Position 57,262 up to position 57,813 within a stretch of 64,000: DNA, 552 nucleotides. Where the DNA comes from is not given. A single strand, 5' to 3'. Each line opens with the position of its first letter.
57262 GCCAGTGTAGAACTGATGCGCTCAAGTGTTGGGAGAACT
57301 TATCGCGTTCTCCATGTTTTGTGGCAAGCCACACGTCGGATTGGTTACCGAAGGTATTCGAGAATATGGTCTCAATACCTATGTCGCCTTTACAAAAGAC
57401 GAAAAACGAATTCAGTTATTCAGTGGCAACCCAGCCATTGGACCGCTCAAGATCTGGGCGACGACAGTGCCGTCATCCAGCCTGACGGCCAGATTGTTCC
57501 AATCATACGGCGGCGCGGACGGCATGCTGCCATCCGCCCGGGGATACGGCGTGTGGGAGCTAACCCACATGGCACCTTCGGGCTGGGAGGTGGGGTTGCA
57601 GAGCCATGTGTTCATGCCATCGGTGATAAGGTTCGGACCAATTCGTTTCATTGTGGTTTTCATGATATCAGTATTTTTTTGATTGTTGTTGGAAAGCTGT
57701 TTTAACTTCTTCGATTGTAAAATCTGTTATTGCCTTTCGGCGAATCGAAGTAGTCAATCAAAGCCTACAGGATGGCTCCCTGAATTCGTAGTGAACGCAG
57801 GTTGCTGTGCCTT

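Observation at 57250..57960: GC-rich ~700-bp island after recG, transcribed from a perfect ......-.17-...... promoter, containing a small high-GC3 ORF and EcoRI-motif repeats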

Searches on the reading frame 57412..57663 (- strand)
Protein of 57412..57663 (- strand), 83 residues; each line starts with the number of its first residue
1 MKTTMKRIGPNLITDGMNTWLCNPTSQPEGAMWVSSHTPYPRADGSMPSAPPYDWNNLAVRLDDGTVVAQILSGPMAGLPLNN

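Call 10: search_protein_families(library=pfam, proteins=[window:57412-57663:-], max_evalue=1)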
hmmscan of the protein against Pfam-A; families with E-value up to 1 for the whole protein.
window:57412-57663:- (83 aa): 0 families

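Call 11: find_homologous_proteins(query=window:57412-57663:-, max_evalue=0.01)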
Query window:57412-57663:- (83 aa): 1 proteins with E <= 0.01 among 1 candidates.
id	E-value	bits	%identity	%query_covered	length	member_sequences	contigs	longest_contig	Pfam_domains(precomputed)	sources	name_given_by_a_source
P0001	4.5e-48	179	100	95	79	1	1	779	-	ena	-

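Call 12: find_encoding_contigs(protein=P0001, flank=10000)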
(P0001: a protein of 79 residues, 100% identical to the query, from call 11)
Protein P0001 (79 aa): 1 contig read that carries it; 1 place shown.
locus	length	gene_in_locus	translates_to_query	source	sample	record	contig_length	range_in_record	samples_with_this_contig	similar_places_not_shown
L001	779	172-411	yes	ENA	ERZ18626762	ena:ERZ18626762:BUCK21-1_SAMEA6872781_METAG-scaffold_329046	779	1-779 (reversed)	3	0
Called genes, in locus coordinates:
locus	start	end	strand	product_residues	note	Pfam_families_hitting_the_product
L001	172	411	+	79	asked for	-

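Call 25: find_related_loci(query=window:57415-57663:-, collection=metagenome_contigs, flank=5000)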
Query window:57415-57663:- (83 aa) in metagenome_contigs; peptide patterns used: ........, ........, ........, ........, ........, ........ (x = any residue, [..] = any of these).
135 stretches matched a pattern, but none encodes a relative of the query by tblastn (E <= 1e-3).

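Call 26: find_related_loci(query=window:57415-57663:-, collection=viral_contigs, flank=5000)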
Query window:57415-57663:- (83 aa) in viral_contigs; peptide patterns used: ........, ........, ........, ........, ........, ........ (x = any residue, [..] = any of these).
20 stretches matched a pattern, but none encodes a relative of the query by tblastn (E <= 1e-3).

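Call 37: search_protein_representatives(protein=window:57415-57663:-)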
Query: 83 residues. Proteins with E-value up to 0.001 (for the whole library): 4; up to 1e-10: 2; up to 1e-30: 1. The best 4 are listed.
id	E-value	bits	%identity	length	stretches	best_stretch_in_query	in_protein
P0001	1.4e-48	178.6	100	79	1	5-83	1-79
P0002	1.4e-17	79.6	31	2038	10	10-46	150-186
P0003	3.6e-06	43.1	42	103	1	9-82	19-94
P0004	2.2e-05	40.7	44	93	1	4-83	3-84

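Call 40: find_encoding_contigs(protein=P0004, flank=8000)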
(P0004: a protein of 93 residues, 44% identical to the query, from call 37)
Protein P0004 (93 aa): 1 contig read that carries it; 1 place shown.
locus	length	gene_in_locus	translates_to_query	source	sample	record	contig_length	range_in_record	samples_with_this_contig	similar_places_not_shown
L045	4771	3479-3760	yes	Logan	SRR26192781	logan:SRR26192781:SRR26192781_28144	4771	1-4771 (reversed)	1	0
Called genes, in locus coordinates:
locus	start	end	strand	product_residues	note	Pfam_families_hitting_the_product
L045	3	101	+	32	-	?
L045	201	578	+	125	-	-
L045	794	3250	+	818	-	PF02739:5_3_exonuc_N, PF01367:5_3_exonuc, PF00476:DNA_pol_A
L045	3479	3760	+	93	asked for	-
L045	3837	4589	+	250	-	-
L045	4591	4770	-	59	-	?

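Call 41: find_encoding_contigs(protein=P0003, flank=8000)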
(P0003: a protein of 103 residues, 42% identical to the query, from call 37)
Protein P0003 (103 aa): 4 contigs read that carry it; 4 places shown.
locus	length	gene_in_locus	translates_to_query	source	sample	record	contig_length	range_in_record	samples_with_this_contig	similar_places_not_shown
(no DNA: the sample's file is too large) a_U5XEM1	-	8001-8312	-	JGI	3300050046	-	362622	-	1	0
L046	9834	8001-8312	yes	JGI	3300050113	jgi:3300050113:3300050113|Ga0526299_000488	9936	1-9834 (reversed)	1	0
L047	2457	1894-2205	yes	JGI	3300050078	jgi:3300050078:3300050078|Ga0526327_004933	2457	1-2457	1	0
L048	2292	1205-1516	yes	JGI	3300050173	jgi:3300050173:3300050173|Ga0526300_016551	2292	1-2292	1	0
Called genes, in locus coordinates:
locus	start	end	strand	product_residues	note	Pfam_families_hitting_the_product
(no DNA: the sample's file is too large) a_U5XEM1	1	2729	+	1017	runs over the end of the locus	PF26449:DUF8128, PF01935:DUF87 (faint), PF02534:T4SS-DNA_transf (weak), PF12696:TraG-D_C (weak)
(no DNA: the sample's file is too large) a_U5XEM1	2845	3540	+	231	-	-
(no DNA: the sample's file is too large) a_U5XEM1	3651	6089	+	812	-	PF00122:E1-E2_ATPase, PF00702:Hydrolase (faint), PF00689:Cation_ATPase_C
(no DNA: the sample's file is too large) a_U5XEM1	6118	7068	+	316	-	-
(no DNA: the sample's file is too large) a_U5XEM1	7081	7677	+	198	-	PF00334:NDK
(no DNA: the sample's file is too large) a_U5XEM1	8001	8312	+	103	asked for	-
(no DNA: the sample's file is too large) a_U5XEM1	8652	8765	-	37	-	-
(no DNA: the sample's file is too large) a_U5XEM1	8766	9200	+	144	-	PF09997:DUF2238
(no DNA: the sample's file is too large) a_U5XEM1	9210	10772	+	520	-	PF23023:Anti-Pycsar_Apyc1 (weak), PF00753:Lactamase_B, PF12706:Lactamase_B_2 (weak), PF16661:Lactamase_B_6, PF10996:Beta-Casp, PF07521:RMMBL (faint)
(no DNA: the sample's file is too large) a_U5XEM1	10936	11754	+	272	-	PF01596:Methyltransf_3, PF13578:Methyltransf_24, PF01596:Methyltransf_3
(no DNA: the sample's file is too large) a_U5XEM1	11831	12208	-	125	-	-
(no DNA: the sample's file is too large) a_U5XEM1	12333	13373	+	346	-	PF00389:2-Hacid_dh, PF02826:2-Hacid_dh_C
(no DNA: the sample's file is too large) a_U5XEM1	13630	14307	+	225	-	PF18306:LDcluster4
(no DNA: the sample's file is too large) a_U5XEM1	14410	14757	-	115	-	PF00453:Ribosomal_L20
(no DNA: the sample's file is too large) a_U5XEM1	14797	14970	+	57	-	-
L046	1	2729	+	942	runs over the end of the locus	?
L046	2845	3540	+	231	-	-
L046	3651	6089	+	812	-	PF00122:E1-E2_ATPase, PF00702:Hydrolase (faint), PF00689:Cation_ATPase_C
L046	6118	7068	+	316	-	-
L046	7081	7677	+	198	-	PF00334:NDK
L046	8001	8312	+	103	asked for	-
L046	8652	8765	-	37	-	-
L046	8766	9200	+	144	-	PF09997:DUF2238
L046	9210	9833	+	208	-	?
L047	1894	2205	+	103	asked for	-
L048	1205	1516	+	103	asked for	-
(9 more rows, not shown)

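Call 46: find_homologous_proteins(query=A1, max_evalue=0.01)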
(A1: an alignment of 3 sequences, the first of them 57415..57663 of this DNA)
Query A1 (3 sequences) (83 aa, profile of the alignment): 3 proteins with E <= 0.01 among 31 candidates.
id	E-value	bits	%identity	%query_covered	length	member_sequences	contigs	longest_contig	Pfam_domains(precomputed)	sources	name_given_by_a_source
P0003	1.0e-41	159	39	88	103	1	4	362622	-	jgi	jgi:hypothetical protein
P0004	1.9e-41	158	47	69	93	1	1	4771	-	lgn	-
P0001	6.4e-31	124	100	95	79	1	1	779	-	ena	-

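Call 47: find_related_loci(query=A1, collection=metagenome_contigs, flank=4000)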
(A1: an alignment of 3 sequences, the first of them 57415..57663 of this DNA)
Query A1 (83 aa) in metagenome_contigs; peptide patterns used: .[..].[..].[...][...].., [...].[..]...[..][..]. (x = any residue, [..] = any of these).
100 stretches matched a pattern, but none encodes a relative of the query by tblastn (E <= 1e-3).

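Call 54: search_dna_similar(query=window:57415-57663:-, collection=phages, mode=protein, max_evalue=1)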
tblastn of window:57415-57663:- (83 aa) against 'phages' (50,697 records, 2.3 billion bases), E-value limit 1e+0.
Records with a match: 1; places in all: 1; records where one place covers at least 80% of the query: 0.
Best place of each record, by identity: <60% 1.
By first word of the organism name: Escherichia 1.
By host as written in the record: Escherichia coli ATCC 35150 1.
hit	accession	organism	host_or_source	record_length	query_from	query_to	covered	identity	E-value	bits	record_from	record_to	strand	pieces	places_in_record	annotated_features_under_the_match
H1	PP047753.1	Escherichia phage KEP3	Escherichia coli ATCC 35150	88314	25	76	63%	34.0%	4e-1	34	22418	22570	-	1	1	record has no annotation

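Call 55: search_dna_similar(query=P0003, collection=phages, mode=protein, max_evalue=1)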
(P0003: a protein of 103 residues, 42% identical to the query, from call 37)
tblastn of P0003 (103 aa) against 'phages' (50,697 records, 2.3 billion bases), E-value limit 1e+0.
Records with a match: 1; places in all: 1; records where one place covers at least 80% of the query: 0.
Best place of each record, by identity: <60% 1.
By first word of the organism name: Mollyvirus 1.
By host as written in the record: - 1.
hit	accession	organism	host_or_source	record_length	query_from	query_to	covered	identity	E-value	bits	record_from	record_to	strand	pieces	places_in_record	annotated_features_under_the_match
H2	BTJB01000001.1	Mollyvirus Mo1-1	-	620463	21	87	65%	30.5%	5e-1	34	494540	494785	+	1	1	hypothetical protein ml_413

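Call 56: search_dna_similar(query=P0003, collection=plasmids, mode=protein, max_evalue=1)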
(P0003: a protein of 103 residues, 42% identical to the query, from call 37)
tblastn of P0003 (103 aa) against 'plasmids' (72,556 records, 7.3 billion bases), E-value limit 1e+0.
No match.

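Call 57: find_related_loci(query=A1, collection=viral_contigs, flank=4000)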
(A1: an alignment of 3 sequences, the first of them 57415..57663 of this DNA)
Query A1 (83 aa) in viral_contigs; peptide patterns used: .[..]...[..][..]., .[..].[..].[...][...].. (x = any residue, [..] = any of these).
11 stretches matched a pattern, but none encodes a relative of the query by tblastn (E <= 1e-3).

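Call 58: predict_structure(alignment_id=A1)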
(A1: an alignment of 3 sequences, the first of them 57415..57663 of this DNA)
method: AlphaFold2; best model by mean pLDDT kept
length: 83 residues; sequences in the alignment: 3
mean_pLDDT: 79.8   pTM: 0.66
mean pLDDT of the five models: 79.8, 62.6, 61.6, 45.7, 45.2
residues with pLDDT >= 90: 29; 70-90: 34; 50-70: 14; < 50: 6
segments of 3 or more residues with pLDDT < 50: 79-83
pLDDT, mean of each block of 10 residues (from residue 1): 78 87 92 81 72 83 92 65 40
secondary structure, 60 per line:
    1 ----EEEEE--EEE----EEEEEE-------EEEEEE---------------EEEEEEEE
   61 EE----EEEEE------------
elements in order: E5-9 E12-14 E19-24 E32-37 E53-62 E67-71

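Call 68: search_protein_families(library=pfam, alignment_id=A1, max_evalue=10)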
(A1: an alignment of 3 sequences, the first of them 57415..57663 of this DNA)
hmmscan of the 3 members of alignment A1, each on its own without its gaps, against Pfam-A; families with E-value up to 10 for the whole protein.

A. member 1, window:57415-57663:- (83 aa): 0 families

B. families by the number of members that match (of 3 scanned): 0 families

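Call 69: search_protein_families(library=phrogs, alignment_id=A1, max_evalue=10)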
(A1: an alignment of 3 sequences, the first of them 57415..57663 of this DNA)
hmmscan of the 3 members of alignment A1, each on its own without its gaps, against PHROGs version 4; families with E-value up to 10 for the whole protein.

A. member 1, window:57415-57663:- (83 aa): 1 family
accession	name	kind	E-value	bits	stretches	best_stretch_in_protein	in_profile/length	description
phrog_24425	-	unknown function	0.31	12.2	1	12-33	27-48/49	-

B. families by the number of members that match (of 3 scanned): 2 families
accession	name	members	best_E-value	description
phrog_19830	-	1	0.068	-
phrog_24425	-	1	0.31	-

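Call 70: search_protein_families(library=ncbifam, alignment_id=A1, max_evalue=10)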
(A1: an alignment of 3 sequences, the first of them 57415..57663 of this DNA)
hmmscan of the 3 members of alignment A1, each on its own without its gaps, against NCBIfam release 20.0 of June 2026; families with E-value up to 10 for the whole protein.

A. member 1, window:57415-57663:- (83 aa): 0 families

B. families by the number of members that match (of 3 scanned): 0 families

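Call 71: search_protein_families(library=padloc, alignment_id=A1, max_evalue=10)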
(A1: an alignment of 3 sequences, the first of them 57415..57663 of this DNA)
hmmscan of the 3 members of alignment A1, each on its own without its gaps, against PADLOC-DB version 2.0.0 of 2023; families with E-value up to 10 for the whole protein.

A. member 1, window:57415-57663:- (83 aa): 0 families

B. families by the number of members that match (of 3 scanned): 0 families

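Call 72: search_solved_structures(query=A1, max_evalue=10)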
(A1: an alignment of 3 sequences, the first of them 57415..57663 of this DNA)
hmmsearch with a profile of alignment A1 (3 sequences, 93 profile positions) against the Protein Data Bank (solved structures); distinct sequences matched with E-value up to 10: 1.
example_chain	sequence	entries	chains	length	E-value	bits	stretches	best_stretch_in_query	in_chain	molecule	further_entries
9bt4_C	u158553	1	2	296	1.3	12.5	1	22-75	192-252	Pyruvate:Ferredoxin Oxidoreductase, subunit beta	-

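Call 77: fold_search(model_id=the predicted structure, library=viral)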
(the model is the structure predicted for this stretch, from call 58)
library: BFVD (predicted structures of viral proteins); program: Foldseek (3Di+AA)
matches with E <= 10: 413; with E <= 0.001: 0
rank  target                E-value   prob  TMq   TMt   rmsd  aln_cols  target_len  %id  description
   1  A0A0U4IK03            2.6e-01  0.35  0.23  0.19  11.0        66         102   14  Lipoprotein [Arthrobacter phage Wilde]
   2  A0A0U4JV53            4.6e-01  0.38  0.22  0.24   8.8        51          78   16  Uncharacterized protein [Arthrobacter phage Tank]
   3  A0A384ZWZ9            6.1e-01  0.35  0.33  0.31   7.7        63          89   11  Uncharacterized protein [Dickeya phage vB_DsoM_JA29]
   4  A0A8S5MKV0            7.1e-01  0.85  0.39  0.50   8.7        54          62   11  Uncharacterized protein [Siphoviridae sp. ctXZx16]
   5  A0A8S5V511            7.1e-01  0.35  0.28  0.33   6.4        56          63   11  Uncharacterized protein [Siphoviridae sp. ctjsp22]
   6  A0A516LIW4            7.5e-01  0.63  0.34  0.31   3.2        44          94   11  (no name in the UniProt tables at hand)
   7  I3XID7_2              8.4e-01  0.08  0.19  0.02  14.7        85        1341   14  Genome polyprotein [Bovine viral diarrhea virus]
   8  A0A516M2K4            8.8e-01  0.20  0.28  0.13   7.5        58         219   17  (no name in the UniProt tables at hand)
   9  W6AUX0                9.3e-01  0.51  0.36  0.09   4.5        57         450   16  (no name in the UniProt tables at hand)
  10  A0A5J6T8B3            1.1e+00  0.33  0.29  0.32   5.8        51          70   16  Uncharacterized protein [Mycobacterium phage Mercurio]
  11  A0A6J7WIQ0            1.2e+00  0.15  0.26  0.18   8.6        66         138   12  Uncharacterized protein [uncultured Caudovirales phage]
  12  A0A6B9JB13            1.2e+00  0.12  0.28  0.04  12.6        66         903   15  Phage tail fibre protein N-terminal domain-containing protein [Vibrio phage vB_VchM_Kuja]
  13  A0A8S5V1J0            1.2e+00  0.11  0.18  0.08   9.7        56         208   11  Uncharacterized protein [Myoviridae sp. ctJ2i1]
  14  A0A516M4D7            1.2e+00  0.08  0.19  0.13  13.6        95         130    8  (no name in the UniProt tables at hand)
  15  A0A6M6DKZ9            1.2e+00  0.08  0.24  0.16  14.3       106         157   13  (no name in the UniProt tables at hand)
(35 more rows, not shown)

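Call 78: search_protein_families(library=pfam, proteins=[P0002], max_evalue=0.01)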
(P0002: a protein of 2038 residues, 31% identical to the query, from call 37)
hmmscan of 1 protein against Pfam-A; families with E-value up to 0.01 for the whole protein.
P0002 (2038 aa): 4 families
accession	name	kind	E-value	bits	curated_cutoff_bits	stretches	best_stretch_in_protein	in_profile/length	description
PF17998.7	AgI_II_C2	-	4.2e-23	82.9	27.1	0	725-770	58-101/148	Cell surface antigen I/II C2 terminal domain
PF01841.26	Transglut_core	-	6e-19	68.8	23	1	1652-1752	16-107/108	Transglutaminase-like superfamily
PF18676.6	MBG_2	-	1.3e-13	51.8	25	0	704-754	26-72/72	MBG domain (YGX type)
PF11762.14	Arabinose_Iso_C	-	0.0014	18.8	25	0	139-170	94-124/144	L-arabinose isomerase C-terminal domain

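Call 82: list_cluster_members(proteins=[L045:794-3250:+, L046:7081-7677:+, L046:3651-6089:+, P0003, P0004])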
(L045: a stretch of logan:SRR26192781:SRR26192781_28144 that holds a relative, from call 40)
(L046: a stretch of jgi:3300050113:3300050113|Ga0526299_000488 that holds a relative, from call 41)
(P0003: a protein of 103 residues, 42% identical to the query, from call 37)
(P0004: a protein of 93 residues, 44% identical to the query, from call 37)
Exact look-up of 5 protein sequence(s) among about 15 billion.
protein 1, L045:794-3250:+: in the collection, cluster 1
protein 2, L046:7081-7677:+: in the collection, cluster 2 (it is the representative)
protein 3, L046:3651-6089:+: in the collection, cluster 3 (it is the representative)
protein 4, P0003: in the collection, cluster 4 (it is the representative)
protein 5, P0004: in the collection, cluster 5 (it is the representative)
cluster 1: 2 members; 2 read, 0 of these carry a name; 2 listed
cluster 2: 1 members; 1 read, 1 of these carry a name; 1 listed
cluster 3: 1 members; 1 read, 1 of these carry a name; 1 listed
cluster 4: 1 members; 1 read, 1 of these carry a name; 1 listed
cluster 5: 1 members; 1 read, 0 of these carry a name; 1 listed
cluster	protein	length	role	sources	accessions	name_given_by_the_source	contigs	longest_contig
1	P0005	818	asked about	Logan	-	-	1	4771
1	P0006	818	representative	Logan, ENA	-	-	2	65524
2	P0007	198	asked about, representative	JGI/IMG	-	nucleoside-diphosphate kinase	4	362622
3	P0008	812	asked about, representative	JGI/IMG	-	Mg2+-importing ATPase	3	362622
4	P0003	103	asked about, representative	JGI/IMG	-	hypothetical protein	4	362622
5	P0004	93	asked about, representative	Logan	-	-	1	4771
